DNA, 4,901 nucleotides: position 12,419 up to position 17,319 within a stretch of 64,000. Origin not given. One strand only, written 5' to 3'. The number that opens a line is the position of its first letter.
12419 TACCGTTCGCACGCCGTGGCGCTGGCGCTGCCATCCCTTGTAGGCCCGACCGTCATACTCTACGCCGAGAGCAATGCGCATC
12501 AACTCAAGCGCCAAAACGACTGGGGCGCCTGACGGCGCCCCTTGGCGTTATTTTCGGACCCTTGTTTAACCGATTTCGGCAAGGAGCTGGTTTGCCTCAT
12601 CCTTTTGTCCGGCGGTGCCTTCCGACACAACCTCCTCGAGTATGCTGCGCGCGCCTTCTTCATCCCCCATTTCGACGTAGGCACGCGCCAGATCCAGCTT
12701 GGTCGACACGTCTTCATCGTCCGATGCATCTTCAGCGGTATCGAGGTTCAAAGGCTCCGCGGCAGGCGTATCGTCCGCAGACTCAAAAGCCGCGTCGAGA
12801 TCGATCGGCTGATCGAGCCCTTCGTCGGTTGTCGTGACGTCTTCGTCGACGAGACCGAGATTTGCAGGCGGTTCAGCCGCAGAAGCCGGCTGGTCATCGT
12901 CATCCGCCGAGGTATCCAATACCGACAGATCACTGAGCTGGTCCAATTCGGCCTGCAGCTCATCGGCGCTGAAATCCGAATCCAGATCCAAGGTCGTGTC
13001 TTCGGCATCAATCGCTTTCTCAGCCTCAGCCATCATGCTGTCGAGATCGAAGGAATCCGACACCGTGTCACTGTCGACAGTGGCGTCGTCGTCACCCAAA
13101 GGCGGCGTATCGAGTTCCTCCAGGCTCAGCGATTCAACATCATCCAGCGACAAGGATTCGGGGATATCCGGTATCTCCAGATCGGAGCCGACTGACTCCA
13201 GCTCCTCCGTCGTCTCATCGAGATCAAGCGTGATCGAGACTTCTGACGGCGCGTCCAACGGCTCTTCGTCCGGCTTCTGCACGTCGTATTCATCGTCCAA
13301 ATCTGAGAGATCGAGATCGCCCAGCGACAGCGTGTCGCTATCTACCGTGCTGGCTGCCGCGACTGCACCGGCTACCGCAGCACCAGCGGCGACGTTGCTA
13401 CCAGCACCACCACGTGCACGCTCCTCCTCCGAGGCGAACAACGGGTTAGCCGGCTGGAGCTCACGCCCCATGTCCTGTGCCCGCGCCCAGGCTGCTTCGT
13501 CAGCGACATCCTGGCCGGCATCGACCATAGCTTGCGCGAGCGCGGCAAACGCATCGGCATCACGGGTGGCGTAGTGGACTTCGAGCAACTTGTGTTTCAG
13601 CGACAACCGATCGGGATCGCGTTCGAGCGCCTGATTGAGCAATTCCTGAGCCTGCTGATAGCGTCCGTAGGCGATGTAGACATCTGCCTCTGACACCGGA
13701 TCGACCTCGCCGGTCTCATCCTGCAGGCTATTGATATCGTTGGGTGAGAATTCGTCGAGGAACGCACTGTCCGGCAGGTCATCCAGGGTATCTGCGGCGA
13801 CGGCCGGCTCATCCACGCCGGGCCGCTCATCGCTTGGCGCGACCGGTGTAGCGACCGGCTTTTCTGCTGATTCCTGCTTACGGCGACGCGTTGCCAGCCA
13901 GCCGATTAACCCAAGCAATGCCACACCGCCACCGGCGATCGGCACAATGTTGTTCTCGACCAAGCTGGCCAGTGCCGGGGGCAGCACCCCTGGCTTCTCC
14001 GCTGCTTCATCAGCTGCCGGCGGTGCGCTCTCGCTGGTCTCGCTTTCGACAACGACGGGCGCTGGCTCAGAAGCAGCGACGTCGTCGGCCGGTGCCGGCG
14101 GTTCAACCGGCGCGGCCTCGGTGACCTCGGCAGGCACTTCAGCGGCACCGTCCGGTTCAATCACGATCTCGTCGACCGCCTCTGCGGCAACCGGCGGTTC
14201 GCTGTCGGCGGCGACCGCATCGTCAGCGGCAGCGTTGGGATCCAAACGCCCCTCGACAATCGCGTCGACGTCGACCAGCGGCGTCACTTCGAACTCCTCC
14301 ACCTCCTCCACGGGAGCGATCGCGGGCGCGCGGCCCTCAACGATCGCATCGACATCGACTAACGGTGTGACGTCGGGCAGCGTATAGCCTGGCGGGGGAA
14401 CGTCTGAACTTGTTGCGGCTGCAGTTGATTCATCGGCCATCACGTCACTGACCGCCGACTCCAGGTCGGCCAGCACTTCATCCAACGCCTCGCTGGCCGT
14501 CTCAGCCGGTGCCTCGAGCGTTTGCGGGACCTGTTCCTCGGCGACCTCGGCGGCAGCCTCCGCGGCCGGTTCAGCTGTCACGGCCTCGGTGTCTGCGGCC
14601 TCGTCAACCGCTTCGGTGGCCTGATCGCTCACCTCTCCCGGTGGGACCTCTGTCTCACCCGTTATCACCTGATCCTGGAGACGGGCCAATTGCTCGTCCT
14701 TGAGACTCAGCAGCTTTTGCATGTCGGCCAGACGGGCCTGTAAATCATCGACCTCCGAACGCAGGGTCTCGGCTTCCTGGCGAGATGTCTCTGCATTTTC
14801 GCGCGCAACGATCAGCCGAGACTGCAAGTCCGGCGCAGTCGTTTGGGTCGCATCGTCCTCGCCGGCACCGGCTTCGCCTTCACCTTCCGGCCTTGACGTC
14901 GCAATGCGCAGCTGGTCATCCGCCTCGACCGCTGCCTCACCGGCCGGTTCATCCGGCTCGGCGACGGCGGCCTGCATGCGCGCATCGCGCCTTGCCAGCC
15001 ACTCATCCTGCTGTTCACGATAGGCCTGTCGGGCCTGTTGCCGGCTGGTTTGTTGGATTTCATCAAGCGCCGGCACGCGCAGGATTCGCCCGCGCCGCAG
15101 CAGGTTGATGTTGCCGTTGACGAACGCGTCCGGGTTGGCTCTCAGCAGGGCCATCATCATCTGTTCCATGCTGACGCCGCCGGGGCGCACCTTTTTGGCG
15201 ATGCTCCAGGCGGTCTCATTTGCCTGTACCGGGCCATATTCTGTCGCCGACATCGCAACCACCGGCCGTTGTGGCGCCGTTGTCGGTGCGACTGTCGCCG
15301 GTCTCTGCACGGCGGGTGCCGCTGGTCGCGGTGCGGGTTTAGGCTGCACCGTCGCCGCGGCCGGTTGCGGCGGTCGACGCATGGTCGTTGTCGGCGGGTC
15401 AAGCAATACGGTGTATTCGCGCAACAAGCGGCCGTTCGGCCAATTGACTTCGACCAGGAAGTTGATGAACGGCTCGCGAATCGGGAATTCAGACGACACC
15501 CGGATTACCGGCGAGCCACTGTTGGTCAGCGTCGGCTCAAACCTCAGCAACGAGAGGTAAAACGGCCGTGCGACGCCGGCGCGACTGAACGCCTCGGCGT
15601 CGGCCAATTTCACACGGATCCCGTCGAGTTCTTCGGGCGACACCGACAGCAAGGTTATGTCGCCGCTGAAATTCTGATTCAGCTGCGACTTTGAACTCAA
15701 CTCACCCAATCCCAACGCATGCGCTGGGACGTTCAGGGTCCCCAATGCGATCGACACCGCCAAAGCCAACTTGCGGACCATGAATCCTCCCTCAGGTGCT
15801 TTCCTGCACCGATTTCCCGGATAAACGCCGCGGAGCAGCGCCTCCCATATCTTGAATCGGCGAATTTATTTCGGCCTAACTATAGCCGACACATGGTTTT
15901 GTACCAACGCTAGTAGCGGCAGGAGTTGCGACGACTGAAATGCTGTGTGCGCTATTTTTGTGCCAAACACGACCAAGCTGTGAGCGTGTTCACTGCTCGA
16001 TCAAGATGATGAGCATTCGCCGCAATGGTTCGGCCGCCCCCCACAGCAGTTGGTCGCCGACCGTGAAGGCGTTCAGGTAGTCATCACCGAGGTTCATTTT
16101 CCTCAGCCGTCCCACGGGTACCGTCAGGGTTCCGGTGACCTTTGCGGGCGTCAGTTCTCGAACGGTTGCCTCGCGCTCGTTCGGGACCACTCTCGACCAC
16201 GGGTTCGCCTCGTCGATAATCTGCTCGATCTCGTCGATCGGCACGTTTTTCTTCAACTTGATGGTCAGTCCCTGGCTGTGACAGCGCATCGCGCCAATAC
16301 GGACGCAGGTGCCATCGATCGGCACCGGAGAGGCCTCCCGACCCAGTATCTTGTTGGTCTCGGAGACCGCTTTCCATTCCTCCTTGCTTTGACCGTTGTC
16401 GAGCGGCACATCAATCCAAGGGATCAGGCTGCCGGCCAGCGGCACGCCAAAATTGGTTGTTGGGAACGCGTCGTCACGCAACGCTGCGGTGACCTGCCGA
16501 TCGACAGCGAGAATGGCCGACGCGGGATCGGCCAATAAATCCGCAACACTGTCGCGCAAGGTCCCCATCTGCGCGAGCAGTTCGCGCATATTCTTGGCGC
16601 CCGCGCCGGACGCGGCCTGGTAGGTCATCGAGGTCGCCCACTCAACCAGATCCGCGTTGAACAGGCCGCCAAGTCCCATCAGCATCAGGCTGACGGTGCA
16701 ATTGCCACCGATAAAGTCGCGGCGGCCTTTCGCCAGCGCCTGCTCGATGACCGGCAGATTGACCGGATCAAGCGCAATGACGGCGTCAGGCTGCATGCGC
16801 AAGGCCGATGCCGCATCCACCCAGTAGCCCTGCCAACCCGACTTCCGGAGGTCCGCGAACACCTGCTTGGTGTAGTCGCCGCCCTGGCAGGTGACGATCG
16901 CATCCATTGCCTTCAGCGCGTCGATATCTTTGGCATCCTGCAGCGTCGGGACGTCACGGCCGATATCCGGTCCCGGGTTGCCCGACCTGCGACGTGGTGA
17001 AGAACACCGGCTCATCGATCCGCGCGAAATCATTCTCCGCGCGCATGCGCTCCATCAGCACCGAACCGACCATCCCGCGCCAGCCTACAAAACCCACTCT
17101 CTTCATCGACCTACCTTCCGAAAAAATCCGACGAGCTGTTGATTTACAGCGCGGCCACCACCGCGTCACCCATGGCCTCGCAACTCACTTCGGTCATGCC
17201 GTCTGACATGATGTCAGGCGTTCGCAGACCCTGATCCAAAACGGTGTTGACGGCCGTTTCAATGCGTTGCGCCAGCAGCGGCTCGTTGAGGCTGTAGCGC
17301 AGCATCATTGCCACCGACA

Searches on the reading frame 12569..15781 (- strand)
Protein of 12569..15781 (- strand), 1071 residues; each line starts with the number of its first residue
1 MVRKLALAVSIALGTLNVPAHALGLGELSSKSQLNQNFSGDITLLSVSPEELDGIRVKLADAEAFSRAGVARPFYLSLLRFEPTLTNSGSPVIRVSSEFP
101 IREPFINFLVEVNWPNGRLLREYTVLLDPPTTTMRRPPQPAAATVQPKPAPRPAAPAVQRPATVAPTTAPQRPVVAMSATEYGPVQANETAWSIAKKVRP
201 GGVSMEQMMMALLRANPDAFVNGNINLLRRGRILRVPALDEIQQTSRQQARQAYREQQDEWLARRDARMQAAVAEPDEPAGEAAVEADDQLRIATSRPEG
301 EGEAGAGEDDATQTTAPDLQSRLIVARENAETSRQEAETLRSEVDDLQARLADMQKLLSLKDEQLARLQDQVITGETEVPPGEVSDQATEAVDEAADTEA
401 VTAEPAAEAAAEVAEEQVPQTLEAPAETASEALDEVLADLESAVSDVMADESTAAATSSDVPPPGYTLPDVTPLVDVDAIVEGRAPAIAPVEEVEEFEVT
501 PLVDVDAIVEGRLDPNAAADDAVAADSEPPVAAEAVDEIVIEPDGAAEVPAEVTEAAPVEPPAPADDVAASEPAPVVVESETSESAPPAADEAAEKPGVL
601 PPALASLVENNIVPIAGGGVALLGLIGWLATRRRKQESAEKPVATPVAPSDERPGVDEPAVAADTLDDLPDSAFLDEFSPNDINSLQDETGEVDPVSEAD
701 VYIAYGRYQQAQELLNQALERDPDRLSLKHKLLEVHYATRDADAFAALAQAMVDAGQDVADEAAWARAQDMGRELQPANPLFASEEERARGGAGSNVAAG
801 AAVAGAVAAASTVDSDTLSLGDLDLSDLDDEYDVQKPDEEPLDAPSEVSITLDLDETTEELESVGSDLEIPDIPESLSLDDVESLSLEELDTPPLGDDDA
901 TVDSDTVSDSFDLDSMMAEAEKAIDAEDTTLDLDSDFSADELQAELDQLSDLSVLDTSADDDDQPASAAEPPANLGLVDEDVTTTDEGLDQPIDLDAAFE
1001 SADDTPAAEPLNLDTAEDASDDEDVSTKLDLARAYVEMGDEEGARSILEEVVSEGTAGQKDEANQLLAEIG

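Call 74: list_cluster_members(proteins=[window:12569-15781:-, window:21453-24614:-, window:19065-20465:-, window:27927-29024:-, window:46497-47375:+, window:29095-29835:+, window:49924-51747:+, window:61404-63434:+, window:4162-5679:-, window:39184-40044:-])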
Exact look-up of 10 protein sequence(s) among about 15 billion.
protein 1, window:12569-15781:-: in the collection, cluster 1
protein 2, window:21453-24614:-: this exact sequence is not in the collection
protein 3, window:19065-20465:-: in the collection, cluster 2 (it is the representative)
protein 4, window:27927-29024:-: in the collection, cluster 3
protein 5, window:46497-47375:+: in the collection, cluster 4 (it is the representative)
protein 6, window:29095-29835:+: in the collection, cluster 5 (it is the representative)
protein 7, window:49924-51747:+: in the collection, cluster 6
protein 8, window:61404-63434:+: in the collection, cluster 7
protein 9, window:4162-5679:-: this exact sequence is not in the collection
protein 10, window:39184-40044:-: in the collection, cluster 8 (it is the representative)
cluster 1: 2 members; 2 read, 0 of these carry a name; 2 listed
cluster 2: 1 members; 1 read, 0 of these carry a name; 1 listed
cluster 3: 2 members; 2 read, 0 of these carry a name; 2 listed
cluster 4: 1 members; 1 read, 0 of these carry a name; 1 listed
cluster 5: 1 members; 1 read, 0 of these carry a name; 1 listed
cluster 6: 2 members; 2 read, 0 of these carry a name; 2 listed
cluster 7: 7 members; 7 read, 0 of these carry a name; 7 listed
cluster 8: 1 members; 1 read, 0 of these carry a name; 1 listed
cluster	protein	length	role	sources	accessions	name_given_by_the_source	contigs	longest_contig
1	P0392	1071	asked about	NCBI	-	-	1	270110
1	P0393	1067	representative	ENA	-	-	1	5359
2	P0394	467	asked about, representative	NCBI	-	-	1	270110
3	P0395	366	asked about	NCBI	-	-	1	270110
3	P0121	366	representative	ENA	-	-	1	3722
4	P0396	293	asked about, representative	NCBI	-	-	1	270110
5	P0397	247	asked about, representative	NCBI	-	-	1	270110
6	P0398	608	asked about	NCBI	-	-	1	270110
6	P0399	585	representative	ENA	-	-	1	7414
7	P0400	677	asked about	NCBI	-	-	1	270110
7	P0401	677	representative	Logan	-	-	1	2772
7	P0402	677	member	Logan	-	-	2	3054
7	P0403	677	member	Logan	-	-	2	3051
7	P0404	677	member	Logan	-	-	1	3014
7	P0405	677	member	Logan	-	-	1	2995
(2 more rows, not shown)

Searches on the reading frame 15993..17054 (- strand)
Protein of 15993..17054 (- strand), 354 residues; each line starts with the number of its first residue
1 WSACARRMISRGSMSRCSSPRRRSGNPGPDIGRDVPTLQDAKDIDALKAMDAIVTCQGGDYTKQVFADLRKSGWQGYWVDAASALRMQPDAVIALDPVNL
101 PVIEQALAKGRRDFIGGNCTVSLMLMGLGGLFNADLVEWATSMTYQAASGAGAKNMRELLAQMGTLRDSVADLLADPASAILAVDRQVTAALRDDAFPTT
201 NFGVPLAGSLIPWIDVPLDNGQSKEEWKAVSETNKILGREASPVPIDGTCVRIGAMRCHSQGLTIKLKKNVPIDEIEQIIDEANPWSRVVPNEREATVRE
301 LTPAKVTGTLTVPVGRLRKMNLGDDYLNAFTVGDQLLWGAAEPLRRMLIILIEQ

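Call 45: search_solved_structures(query=window:15993-17054:-, show_alignments=1, max_evalue=1e-20)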
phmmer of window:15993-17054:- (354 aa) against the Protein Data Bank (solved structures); distinct sequences matched with E-value up to 1e-20: 19.
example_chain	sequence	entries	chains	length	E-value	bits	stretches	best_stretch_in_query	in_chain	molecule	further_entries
5bnt_C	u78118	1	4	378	2.9e-156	523.5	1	24-353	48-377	Aspartate-semialdehyde dehydrogenase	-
1mb4_A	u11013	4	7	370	5e-153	512.8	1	23-352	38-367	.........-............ Dehydrogenase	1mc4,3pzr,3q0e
4r5m_A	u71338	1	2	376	5.2e-153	512.8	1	23-352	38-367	Aspartate-semialdehyde dehydrogenase 1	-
6bac_A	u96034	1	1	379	5.4e-151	506.2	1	24-352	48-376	Aspartate-semialdehyde dehydrogenase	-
3uw3_A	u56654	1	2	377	6.4e-151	505.9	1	23-353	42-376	Aspartate-semialdehyde dehydrogenase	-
7skb_A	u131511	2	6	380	1.7e-146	491.4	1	23-353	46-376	Aspartate-semialdehyde dehydrogenase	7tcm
1brm_A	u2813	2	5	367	1.5e-143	481.7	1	23-349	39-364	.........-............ DEHYDROGENASE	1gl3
1t4b_A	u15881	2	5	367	1.5e-143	481.7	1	23-349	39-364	Aspartate-semialdehyde dehydrogenase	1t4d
1nwc_A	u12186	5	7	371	2.5e-142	477.6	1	24-351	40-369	Aspartate-semialdehyde dehydrogenase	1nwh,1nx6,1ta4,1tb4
1pr3_A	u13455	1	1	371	6.7e-142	476.3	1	24-351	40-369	Aspartate semialdehyde dehydrogenase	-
1ps8_A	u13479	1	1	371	6.7e-142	476.3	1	24-351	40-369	Aspartate semialdehyde dehydrogenase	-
1pu2_A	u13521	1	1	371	6.7e-142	476.3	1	24-351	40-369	Aspartate-semialdehyde dehydrogenase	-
1q2x_A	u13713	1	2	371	6.9e-142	476.2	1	24-351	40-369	Aspartate-semialdehyde dehydrogenase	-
1oza_A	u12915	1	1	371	2.5e-141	474.4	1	24-351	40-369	Aspartate-semialdehyde dehydrogenase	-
1pqu_A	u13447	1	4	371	2.7e-141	474.3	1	24-351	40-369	Aspartate-semialdehyde dehydrogenase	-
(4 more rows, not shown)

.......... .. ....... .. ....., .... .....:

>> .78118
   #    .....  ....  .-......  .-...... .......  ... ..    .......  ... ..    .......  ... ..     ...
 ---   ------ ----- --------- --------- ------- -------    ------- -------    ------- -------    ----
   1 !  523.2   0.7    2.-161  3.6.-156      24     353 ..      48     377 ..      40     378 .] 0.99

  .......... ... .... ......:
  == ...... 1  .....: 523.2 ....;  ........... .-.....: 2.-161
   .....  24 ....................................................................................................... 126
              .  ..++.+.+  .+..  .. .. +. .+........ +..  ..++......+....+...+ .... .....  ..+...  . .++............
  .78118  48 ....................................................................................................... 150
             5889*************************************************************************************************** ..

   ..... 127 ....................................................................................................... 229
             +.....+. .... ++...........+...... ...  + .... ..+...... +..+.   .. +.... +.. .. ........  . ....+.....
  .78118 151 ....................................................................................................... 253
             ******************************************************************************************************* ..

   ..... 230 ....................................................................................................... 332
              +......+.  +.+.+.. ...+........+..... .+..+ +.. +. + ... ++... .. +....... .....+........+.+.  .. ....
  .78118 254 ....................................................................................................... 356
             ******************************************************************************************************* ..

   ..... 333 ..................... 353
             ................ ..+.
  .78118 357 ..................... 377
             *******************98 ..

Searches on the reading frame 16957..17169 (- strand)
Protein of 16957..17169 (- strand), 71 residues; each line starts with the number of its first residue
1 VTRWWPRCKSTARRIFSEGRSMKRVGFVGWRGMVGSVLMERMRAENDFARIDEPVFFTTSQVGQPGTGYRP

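Call 46: search_solved_structures(query=window:16957-17169:-, show_alignments=1, max_evalue=0.01)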
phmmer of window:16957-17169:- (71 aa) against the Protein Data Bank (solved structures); distinct sequences matched with E-value up to 0.01: 17.
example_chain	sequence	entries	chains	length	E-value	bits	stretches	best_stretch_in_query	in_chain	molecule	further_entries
1pqp_A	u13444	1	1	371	5.2e-15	58.5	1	22-66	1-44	Aspartate-semialdehyde dehydrogenase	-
1pu2_A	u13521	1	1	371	6.5e-15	58.2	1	22-66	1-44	Aspartate-semialdehyde dehydrogenase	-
1pqu_A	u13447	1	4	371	6.6e-15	58.2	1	22-66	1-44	Aspartate-semialdehyde dehydrogenase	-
1nwc_A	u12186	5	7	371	6.6e-15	58.2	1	22-66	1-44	Aspartate-semialdehyde dehydrogenase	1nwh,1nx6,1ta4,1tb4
1ps8_A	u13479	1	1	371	6.6e-15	58.2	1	22-66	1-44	Aspartate semialdehyde dehydrogenase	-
1q2x_A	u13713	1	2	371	6.6e-15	58.2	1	22-66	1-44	Aspartate-semialdehyde dehydrogenase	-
1oza_A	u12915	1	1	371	7.6e-15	58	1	22-66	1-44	Aspartate-semialdehyde dehydrogenase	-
1pr3_A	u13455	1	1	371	7.6e-15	58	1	22-66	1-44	Aspartate semialdehyde dehydrogenase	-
6bac_A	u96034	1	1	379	1.2e-14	57.3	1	23-65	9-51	Aspartate-semialdehyde dehydrogenase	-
5bnt_C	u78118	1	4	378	2.5e-14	56.3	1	21-66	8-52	Aspartate-semialdehyde dehydrogenase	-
1brm_A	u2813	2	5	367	3.6e-13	52.6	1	22-67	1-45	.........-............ DEHYDROGENASE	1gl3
1mb4_A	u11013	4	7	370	5.4e-13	52.1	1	24-68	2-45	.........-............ Dehydrogenase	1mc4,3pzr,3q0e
4r5m_A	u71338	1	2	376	5.6e-13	52.1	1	24-68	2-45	Aspartate-semialdehyde dehydrogenase 1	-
1t4b_A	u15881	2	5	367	1.1e-12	51.1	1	22-67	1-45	Aspartate-semialdehyde dehydrogenase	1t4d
4woj_A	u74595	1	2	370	3.7e-12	49.4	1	21-69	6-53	Aspartate semialdehyde dehydrogenase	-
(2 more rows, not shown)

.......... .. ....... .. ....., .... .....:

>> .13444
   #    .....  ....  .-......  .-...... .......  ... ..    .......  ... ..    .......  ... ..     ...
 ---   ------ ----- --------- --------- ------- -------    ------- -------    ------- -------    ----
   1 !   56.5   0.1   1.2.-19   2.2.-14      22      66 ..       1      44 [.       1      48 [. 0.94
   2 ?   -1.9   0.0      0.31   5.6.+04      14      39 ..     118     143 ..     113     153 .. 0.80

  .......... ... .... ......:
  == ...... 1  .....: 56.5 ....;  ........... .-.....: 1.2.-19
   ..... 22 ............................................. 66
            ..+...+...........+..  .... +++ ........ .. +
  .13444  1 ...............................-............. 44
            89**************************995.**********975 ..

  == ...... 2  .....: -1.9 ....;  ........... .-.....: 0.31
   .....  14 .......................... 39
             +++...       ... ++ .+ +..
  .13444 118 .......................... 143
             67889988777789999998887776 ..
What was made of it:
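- On Assembly/consensus indel artefact: Essential asd is hit (calls 45, 46).
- Essential asd is also hit (calls 45, 46).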
